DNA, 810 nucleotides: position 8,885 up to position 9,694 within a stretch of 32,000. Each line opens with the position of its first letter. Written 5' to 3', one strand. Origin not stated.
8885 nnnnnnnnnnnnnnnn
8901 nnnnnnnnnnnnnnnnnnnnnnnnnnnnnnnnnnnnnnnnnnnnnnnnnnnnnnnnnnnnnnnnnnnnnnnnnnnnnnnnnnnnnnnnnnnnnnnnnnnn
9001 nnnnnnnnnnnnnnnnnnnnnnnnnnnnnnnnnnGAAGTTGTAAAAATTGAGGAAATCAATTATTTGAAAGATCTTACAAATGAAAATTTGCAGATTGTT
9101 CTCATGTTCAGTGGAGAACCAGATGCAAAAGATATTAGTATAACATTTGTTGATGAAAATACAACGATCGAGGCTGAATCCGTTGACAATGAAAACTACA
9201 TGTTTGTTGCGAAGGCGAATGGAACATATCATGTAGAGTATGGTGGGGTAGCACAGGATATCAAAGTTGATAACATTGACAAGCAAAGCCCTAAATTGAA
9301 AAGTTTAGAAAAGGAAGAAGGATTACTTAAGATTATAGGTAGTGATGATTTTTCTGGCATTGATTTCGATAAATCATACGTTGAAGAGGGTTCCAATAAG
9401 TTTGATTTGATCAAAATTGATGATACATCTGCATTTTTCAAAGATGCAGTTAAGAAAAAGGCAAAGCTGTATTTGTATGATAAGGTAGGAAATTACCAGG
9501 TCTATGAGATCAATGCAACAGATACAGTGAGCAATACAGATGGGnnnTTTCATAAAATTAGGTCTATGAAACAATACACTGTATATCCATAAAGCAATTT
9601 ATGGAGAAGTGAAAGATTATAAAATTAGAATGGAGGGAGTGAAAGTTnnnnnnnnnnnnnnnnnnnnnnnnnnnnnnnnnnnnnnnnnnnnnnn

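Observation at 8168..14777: Shared bipartite motif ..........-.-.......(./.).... before sigma gene A and before the cohesin-like operon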

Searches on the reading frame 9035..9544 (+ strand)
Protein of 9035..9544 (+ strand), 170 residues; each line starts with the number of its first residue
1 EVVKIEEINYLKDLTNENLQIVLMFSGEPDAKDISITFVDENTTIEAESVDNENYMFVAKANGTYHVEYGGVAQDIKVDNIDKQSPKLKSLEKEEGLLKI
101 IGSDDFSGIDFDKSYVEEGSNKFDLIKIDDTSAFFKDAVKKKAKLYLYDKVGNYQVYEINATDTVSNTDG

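Call 60: predict_structure(alignment_id=A6)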
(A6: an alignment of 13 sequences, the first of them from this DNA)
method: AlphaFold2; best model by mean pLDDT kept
length: 170 residues; sequences in the alignment: 13
mean_pLDDT: 88.9   pTM: 0.73
mean pLDDT of the five models: 88.9, 84.7, 81.7, 74.1, 73.8
residues with pLDDT >= 90: 116; 70-90: 42; 50-70: 4; < 50: 8
segments of 3 or more residues with pLDDT < 50: 163-170
pLDDT, mean of each block of 10 residues (from residue 1): 90 94 96 97 97 97 96 94 91 83 81 92 90 86 92 91 43
secondary structure, 60 per line:
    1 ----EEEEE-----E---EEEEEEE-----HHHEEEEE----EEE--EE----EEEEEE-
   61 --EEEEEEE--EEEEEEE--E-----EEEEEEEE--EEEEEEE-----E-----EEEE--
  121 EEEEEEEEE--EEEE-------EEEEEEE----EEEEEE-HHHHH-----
elements in order: E5-9 E19-25 E34-38 E43-45 E54-59 E63-69 E72-78 E87-94 E97-103 E115-118 E121-129 E132-135 E143-149 E154-159 H161-165

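Call 64: fold_search(model_id=the predicted structure, library=pdb)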
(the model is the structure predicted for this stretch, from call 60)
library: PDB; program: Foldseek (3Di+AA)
matches with E <= 10: 1802; with E <= 0.001: 17
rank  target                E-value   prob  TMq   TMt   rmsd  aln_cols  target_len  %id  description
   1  4hh8                  1.1e-04  1.00  0.36  0.31   8.8       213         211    9  Crystal structure of bovine butyrophilin (released 2013-11-13)
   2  7mo7_B                1.5e-04  1.00  0.38  0.14   7.5       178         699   10  Cryo-EM structure of 2:2 c-MET/HGF holo-complex (released 2021-06-09)
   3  6gcu_A                1.9e-04  1.00  0.36  0.14   7.9       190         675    9  MET receptor in complex with InlB internalin domain and DARPin A3A (released 2019-05-15)
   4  8za9_E                1.9e-04  1.00  0.36  0.18   8.5       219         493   13  Cryo-EM structure of HBMBPP-BTN2A1-BTN3A1 complex (released 2025-04-30)
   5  1kcs_H                2.5e-04  1.00  0.32  0.26  13.2       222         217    8  CRYSTAL STRUCTURE OF ANTIBODY PC282 IN COMPLEX WITH PS1 PEPTIDE (released 2002-05-11)
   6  8dfx_A                3.0e-04  1.00  0.40  0.34   8.2       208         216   13  Crystal structure of Human BTN2A1-BTN3A1 Ectodomain Complex (released 2023-07-05)
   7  5lsp_A                3.3e-04  1.00  0.37  0.31   7.7       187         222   11  107_A07 Fab in complex with fragment of the Met receptor (released 2017-09-13)
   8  8dfy_C                4.7e-04  1.00  0.36  0.31   8.5       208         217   12  Crystal structure of Human BTN2A1 Ectodomain (released 2023-07-05)
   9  7y9a_A                5.5e-04  1.00  0.38  0.35   7.6       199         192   10  Crystal structure of sDscam Ig1-2 domains, isoform beta2v6 (released 2023-05-24)
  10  8dfw_B                5.8e-04  1.00  0.41  0.35   8.2       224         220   12  Crystal Structure of Human BTN2A1 in Complex With Vgamma9-Vdelta2 T Cell Receptor (released 2023-07-05)
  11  5vpg_D                6.1e-04  1.00  0.31  0.25  13.1       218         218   10  CRYSTAL STRUCTURE OF DER P 1 COMPLEXED WITH FAB 4C1 (released 2017-05-24)
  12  5wtt_H                6.1e-04  1.00  0.30  0.25  12.7       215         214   10  Structure of the 093G9 Fab in complex with the epitope peptide (released 2017-12-20)
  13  4k9e_C                7.1e-04  1.00  0.34  0.31   8.5       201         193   12  Crystal structure of KIT D4D5 fragment in complex with anti-Kit antibodies Fab79D (released 2013-10-16)
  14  9jqp_E                8.2e-04  1.00  0.36  0.32   8.9       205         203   11  Cryo-EM structure of the HMBPP-primed BTN3A1-BTN3A2-BTN2A1 in complex with agonist antibody TH001 (released 2025-06-18)
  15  5vph_D                8.6e-04  1.00  0.30  0.25  13.3       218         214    9  CRYSTAL STRUCTURE OF DER P 1 COMPLEXED WITH FAB 4C1 (released 2017-05-24)
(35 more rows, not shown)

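Call 84: search_protein_representatives(alignment_id=A6)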
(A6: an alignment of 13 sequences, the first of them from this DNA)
Query: 13 sequences, 164 profile positions. Proteins with E-value up to 0.001 (for the whole library): 1001; up to 1e-10: 322; up to 1e-30: 51. The best 150 are listed.
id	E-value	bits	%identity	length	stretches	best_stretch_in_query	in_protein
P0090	1.4e-89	314.5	-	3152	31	46-108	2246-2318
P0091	2.1e-80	284.6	-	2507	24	56-162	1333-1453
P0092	6.1e-80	283.1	-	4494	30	14-153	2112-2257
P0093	4.7e-76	270.5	-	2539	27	15-104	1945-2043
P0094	5.6e-71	254.0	-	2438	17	48-87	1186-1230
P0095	4.7e-69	247.7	-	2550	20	13-107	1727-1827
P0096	4.2e-67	241.4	-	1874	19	49-109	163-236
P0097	6.8e-61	221.2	-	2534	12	52-161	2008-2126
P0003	2.5e-58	212.8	-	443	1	1-163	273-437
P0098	9.3e-58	211.0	-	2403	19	7-104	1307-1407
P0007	2.7e-57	209.4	-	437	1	2-162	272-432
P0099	4.7e-56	205.4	-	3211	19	36-158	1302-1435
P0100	4.4e-49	182.7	-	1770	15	15-104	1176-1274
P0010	1.3e-47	178.0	-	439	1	9-161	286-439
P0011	4.6e-47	176.2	-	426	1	2-159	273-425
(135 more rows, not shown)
